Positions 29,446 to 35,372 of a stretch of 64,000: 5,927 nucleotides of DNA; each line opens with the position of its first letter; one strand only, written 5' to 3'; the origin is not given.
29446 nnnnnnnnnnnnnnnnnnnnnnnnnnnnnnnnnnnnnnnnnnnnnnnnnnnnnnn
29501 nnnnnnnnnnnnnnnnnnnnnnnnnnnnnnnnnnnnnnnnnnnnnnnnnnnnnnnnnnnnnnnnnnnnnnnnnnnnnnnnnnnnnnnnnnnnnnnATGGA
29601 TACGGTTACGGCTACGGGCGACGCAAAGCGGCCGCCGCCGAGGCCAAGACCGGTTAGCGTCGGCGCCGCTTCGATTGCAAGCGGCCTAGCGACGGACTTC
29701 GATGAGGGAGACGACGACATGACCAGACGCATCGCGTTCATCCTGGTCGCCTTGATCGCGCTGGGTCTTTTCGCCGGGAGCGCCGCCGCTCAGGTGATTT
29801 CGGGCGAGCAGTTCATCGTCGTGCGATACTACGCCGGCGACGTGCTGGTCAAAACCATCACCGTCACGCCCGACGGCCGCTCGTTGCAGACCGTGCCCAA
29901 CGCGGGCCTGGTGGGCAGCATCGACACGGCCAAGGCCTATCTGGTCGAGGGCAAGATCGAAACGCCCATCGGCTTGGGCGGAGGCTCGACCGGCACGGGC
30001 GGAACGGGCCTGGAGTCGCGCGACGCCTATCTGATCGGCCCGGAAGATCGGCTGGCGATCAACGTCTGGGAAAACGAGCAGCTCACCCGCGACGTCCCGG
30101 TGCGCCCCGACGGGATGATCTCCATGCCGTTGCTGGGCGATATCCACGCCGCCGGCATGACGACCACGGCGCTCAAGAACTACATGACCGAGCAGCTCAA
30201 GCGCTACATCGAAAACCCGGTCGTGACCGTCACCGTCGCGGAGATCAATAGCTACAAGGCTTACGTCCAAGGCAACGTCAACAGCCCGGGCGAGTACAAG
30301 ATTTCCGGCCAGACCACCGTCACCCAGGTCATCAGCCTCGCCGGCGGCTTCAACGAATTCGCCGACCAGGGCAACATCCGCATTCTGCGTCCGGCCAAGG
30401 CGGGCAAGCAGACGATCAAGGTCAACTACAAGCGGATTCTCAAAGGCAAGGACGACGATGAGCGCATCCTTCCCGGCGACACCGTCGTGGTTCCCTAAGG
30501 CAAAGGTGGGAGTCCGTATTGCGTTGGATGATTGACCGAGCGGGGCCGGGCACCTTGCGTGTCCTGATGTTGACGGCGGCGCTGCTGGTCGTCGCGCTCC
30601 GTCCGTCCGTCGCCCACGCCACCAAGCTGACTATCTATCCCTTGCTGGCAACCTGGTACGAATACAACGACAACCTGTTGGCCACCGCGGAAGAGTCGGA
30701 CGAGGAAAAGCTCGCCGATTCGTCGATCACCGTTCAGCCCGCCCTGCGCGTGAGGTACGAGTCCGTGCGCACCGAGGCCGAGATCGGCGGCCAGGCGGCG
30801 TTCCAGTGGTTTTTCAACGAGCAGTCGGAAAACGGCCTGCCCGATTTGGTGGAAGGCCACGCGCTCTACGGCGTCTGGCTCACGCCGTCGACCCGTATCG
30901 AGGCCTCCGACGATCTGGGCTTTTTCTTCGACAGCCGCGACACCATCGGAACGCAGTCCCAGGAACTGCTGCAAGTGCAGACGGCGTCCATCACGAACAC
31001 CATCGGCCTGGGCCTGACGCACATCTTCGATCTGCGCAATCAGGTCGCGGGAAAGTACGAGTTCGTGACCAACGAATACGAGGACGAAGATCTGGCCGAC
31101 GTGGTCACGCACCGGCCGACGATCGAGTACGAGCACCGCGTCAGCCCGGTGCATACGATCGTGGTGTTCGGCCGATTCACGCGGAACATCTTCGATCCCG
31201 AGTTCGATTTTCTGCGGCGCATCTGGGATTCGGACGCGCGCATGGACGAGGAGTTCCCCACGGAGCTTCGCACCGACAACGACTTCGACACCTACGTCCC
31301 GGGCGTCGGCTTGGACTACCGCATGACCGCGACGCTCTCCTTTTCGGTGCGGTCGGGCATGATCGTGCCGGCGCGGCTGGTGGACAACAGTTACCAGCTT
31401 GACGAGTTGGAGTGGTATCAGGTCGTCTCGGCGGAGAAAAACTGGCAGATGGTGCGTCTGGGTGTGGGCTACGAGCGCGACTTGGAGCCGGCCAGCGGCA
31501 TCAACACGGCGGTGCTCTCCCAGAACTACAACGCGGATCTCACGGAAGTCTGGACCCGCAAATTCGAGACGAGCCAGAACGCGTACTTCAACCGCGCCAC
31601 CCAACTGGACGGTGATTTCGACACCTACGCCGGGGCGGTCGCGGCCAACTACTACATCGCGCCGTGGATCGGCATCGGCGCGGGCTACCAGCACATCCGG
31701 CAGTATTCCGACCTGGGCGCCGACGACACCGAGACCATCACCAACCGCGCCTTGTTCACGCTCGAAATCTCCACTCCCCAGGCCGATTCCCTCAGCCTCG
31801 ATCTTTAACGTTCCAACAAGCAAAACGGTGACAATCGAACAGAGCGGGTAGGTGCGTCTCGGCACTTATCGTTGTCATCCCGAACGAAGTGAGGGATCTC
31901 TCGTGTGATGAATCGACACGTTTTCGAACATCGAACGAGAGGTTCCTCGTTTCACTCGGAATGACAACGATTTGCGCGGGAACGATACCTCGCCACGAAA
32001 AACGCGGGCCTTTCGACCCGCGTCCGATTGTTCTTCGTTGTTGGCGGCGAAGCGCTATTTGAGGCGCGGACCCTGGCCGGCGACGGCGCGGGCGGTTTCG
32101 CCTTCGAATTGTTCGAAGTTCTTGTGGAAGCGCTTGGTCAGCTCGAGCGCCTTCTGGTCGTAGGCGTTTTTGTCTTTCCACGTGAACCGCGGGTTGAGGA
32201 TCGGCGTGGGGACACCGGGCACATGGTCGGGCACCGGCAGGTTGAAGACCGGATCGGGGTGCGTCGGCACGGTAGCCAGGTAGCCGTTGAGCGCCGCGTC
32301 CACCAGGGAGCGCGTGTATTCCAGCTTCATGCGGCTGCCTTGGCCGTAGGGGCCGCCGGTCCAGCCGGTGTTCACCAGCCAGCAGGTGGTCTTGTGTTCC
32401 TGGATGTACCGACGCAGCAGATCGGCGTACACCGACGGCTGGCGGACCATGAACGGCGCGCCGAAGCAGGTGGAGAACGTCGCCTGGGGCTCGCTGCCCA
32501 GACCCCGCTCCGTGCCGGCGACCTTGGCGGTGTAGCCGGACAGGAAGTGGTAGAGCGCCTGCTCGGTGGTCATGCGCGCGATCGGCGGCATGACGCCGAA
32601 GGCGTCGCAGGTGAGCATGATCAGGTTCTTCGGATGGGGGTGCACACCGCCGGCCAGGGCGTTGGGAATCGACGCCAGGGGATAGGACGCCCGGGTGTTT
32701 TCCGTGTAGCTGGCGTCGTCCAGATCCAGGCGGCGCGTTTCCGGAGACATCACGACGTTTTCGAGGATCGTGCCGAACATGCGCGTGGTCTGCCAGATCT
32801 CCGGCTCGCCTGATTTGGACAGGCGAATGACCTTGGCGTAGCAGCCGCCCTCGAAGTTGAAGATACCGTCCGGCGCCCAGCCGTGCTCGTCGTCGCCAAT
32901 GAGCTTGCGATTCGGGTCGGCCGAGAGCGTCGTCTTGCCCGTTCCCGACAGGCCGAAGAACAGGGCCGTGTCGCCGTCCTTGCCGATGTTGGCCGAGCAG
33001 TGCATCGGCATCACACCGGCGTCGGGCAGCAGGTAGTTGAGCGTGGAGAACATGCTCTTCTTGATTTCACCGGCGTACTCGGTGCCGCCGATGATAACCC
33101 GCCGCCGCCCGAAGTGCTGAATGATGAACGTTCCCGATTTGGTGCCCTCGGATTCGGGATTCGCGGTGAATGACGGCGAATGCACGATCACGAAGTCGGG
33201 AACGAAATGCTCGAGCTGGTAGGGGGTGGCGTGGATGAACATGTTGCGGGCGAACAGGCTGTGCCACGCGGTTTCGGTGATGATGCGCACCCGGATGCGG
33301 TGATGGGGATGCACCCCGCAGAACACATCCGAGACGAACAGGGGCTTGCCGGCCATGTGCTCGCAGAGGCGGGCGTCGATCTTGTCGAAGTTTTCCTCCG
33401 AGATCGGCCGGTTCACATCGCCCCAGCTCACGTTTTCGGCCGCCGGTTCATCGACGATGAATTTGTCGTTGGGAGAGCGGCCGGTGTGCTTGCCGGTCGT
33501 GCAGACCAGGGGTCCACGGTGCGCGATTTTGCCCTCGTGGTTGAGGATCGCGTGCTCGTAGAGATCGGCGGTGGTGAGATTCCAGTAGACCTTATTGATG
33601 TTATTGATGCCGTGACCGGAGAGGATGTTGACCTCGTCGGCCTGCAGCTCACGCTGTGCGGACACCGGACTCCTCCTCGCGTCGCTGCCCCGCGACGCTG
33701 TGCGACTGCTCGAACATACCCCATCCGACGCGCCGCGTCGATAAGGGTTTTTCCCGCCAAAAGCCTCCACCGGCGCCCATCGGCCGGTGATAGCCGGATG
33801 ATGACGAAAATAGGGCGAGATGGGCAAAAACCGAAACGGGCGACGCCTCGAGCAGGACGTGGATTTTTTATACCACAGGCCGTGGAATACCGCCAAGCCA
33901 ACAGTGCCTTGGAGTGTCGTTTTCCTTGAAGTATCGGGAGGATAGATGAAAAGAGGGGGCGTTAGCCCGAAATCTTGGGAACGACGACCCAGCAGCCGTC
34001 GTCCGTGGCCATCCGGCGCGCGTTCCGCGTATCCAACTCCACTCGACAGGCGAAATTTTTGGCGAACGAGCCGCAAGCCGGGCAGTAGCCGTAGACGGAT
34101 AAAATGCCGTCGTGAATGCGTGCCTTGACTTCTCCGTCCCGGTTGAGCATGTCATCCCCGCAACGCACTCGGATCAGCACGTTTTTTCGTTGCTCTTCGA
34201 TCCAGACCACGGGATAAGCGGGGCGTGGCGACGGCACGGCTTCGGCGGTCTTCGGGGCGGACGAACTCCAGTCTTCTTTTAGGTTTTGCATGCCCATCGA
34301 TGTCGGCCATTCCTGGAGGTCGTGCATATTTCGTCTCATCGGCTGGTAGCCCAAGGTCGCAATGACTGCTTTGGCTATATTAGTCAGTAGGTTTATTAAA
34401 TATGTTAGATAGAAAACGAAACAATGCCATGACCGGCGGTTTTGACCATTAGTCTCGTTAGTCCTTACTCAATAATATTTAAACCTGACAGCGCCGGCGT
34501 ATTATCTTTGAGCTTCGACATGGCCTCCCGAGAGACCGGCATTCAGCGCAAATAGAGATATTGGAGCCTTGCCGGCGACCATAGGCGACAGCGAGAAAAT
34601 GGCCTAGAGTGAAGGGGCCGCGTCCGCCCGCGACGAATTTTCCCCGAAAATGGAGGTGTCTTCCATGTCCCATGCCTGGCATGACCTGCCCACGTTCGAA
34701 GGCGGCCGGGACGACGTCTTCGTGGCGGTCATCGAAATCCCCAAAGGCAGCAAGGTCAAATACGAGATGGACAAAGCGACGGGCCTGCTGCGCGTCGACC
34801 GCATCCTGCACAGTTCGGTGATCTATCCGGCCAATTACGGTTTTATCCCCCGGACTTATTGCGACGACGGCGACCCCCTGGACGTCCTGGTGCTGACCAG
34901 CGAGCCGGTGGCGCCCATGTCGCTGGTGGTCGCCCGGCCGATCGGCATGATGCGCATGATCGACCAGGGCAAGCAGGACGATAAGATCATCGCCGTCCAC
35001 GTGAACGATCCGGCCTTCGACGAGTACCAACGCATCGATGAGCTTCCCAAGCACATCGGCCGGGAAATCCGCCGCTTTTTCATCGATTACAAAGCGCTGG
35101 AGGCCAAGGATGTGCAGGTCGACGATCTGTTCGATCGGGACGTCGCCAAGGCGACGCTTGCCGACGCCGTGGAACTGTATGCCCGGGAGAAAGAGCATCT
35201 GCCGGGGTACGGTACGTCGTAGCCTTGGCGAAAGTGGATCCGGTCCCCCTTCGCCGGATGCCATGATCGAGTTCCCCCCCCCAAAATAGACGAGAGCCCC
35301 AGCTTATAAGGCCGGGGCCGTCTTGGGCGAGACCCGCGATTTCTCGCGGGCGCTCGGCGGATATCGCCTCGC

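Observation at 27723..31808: EPS export module built around an ExeA-type AAA ATPase fused to a BY-kinase domain, with no transmembrane co-polymerase part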

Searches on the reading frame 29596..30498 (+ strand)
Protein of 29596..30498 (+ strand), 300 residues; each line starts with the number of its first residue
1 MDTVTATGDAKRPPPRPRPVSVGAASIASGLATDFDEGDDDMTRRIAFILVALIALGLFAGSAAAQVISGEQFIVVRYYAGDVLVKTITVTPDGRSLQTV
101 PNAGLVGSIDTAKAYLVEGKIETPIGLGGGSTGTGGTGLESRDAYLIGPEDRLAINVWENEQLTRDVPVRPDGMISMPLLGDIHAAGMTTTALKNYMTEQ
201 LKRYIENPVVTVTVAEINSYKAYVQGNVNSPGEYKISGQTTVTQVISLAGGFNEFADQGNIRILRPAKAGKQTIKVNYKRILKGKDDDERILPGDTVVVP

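Call 7: search_protein_families(library=pfam, proteins=[window:29596-30498:+], max_evalue=0.01)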
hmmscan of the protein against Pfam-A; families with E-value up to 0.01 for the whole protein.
window:29596-30498:+ (300 aa): 3 families
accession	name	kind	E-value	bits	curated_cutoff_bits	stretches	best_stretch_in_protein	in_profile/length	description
PF02563.21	Poly_export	-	9e-26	90.3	28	1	141-214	3-76/77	Polysaccharide biosynthesis/export protein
PF10531.15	SLBB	-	1.6e-12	47.5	27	1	222-272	2-51/55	SLBB domain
PF22461.2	SLBB_2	-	7.7e-09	36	27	1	221-299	2-79/79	SLBB domain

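Call 8: search_protein_families(library=ncbifam, proteins=[window:29596-30498:+], max_evalue=0.01)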
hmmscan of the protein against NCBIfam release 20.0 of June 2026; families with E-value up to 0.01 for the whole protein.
window:29596-30498:+ (300 aa): 5 families
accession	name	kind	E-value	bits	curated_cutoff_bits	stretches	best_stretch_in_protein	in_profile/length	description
TIGR03027.2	pepcterm_export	equivalog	1.8e-41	141.7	180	1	144-300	2-165/169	XrtA/PEP-CTERM system exopolysaccharide export protein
NF041843.1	EpsY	equivalog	9.6e-34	116.4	320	1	142-299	50-210/211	exopolysaccharide export protein EpsY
TIGR03028.1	EpsE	equivalog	5.7e-22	78.2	262.65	1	145-297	2-157/239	polysaccharide export protein EpsE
NF011658.0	PRK15078.1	subfamily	6.2e-20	71.3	333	1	145-300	85-250/380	polysaccharide export protein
NF045978.1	ComEA_MAG0490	equivalog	0.0042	16.8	98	1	213-280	34-99/162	MAG0490 family ComEA-like DNA-binding protein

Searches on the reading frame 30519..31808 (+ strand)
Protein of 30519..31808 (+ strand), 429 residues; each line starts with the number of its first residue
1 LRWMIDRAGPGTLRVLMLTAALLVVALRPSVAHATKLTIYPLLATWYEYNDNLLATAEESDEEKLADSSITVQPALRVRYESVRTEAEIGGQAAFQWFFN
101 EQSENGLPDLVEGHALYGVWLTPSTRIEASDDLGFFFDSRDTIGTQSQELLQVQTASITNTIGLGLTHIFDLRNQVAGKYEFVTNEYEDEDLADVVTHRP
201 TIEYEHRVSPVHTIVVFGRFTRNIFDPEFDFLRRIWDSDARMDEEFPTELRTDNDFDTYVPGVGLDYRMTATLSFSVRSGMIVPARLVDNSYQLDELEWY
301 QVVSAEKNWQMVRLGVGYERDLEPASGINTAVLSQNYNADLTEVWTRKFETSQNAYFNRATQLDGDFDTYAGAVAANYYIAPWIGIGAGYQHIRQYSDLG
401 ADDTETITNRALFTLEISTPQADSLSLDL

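Call 7: search_protein_families(library=pfam, proteins=[window:30519-31808:+], max_evalue=0.01)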
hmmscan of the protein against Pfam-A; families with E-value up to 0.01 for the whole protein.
window:30519-31808:+ (429 aa): 1 family
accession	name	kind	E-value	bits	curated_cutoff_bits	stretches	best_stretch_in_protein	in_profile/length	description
PF10677.15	DUF2490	-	0.0099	16.1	29.8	0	359-414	26-81/186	Protein of unknown function (DUF2490)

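Call 8: search_protein_families(library=ncbifam, proteins=[window:30519-31808:+], max_evalue=0.01)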
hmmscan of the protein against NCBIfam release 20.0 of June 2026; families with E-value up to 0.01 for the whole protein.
window:30519-31808:+ (429 aa): 1 family
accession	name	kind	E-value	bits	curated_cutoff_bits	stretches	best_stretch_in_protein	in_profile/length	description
TIGR03016.1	pepcterm_hypo_1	hypoth_equivalog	1.7e-06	27.3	90.85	1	36-154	3-106/477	TIGR03016 family PEP-CTERM system-associated outer membrane protein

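Call 37: find_homologous_proteins(query=window:30519-31805:+, max_evalue=0.00001)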
Query window:30519-31805:+ (429 aa): 5 proteins with E <= 0.00001 among 8000 candidates.
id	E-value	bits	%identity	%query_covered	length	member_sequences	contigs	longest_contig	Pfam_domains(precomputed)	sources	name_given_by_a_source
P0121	5.4e-287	970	100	100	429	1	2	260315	-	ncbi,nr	ncbi:MAG: hypothetical protein H6684_07540 [Deltaproteobacteria bacterium]|nr:hypothetical protein [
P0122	1.0e-137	478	51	98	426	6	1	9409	-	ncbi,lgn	-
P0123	1.9e-100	355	43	94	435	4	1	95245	-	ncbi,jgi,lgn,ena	-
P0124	9.9e-91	323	41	96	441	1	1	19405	-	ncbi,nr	ncbi:hypothetical protein K8I61_13250 [bacterium]|nr:hypothetical protein [bacterium]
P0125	3.1e-77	279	49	62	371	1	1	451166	-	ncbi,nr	ncbi:MAG: hypothetical protein M5R36_17365 [Deltaproteobacteria bacterium]|nr:hypothetical protein [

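Call 62: predict_structure(alignment_id=A2)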
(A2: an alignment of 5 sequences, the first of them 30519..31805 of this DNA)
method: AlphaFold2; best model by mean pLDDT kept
length: 429 residues; sequences in the alignment: 5
mean_pLDDT: 66.3   pTM: 0.58
mean pLDDT of the five models: 66.3, 63.6, 62.6, 54.8, 32.5
residues with pLDDT >= 90: 7; 70-90: 214; 50-70: 116; < 50: 92
segments of 3 or more residues with pLDDT < 50: 1-9, 27-34, 58-64, 102-105, 141-155, 190-192, 226-255, 325-329, 420-429
pLDDT, mean of each block of 10 residues (from residue 1): 40 58 51 57 72 53 58 71 76 68 54 82 86 68 36 53 87 87 64 64 83 79 52 34 33 53 75 76 64 64 81 85 52 80 82 86 73 85 80 76 70 72 26
secondary structure, 60 per line:
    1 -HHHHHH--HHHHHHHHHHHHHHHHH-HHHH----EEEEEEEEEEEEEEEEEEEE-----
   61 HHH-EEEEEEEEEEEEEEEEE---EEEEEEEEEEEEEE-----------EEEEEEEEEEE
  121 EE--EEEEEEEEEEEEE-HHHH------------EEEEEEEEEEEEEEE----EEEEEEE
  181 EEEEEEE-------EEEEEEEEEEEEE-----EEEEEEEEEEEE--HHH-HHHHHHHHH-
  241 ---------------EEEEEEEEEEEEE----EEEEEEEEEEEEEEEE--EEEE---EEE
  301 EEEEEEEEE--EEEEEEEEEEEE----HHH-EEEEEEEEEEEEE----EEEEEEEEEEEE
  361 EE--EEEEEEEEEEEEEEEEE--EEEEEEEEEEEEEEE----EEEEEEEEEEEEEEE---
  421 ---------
elements in order: H2-7 H10-26 H28-31 E36-55 E65-81 E85-98 E110-122 E125-137 H139-142 E155-169 E174-187 E195-207 E213-224 H231-239 E256-268 E273-288 E291-294 E298-309 E312-323 E332-344 E349-362 E365-381 E384-398 E403-417

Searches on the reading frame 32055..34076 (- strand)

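Call 10: search_protein_families(library=ncbifam, proteins=[window:32055-34076:-], max_evalue=0.001)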
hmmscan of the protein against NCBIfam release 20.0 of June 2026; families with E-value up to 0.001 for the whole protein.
window:32055-34076:- (673 aa): 6 families
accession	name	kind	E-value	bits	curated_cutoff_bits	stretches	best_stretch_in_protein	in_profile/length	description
NF006820.0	PRK09344.1-2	subfamily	9.4e-243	806.6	636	1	152-672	9-528/529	phosphoenolpyruvate carboxykinase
NF006822.0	PRK09344.1-4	equivalog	3.4e-235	781.6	806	1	151-667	12-527/537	phosphoenolpyruvate carboxykinase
TIGR00224.1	pckA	equivalog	1.3e-201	671.1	590.05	1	152-671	10-531/532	phosphoenolpyruvate carboxykinase (ATP)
NF006823.0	PRK09344.1-5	equivalog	5.2e-190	632.4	815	1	160-667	5-510/513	phosphoenolpyruvate carboxykinase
NF006819.0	PRK09344.1-1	subfamily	1.3e-181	605.2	745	1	150-670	9-536/538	phosphoenolpyruvate carboxykinase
NF006821.0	PRK09344.1-3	subfamily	1.8e-131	439.3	369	1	161-664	19-517/525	phosphoenolpyruvate carboxykinase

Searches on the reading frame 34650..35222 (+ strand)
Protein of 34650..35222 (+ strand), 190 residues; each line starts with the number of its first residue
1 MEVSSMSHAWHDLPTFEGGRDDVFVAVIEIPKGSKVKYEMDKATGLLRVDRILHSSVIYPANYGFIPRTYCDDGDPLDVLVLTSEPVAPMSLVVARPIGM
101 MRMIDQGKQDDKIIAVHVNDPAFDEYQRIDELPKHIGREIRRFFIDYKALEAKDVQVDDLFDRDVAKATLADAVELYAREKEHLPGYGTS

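Call 10: search_protein_families(library=ncbifam, proteins=[window:34650-35222:+], max_evalue=0.001)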
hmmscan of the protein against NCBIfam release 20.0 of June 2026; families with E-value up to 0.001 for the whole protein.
window:34650-35222:+ (190 aa): 3 families
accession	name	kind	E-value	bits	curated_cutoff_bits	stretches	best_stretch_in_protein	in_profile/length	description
NF002317.0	PRK01250.1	equivalog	4.4e-47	160.2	200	1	22-177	15-173/176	inorganic diphosphatase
NF002578.0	PRK02230.1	equivalog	3.6e-44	150.4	246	1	27-179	9-162/185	inorganic pyrophosphatase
NF001886.0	PRK00642.1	equivalog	4.6e-41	140.7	247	1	4-179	7-203/208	inorganic pyrophosphatase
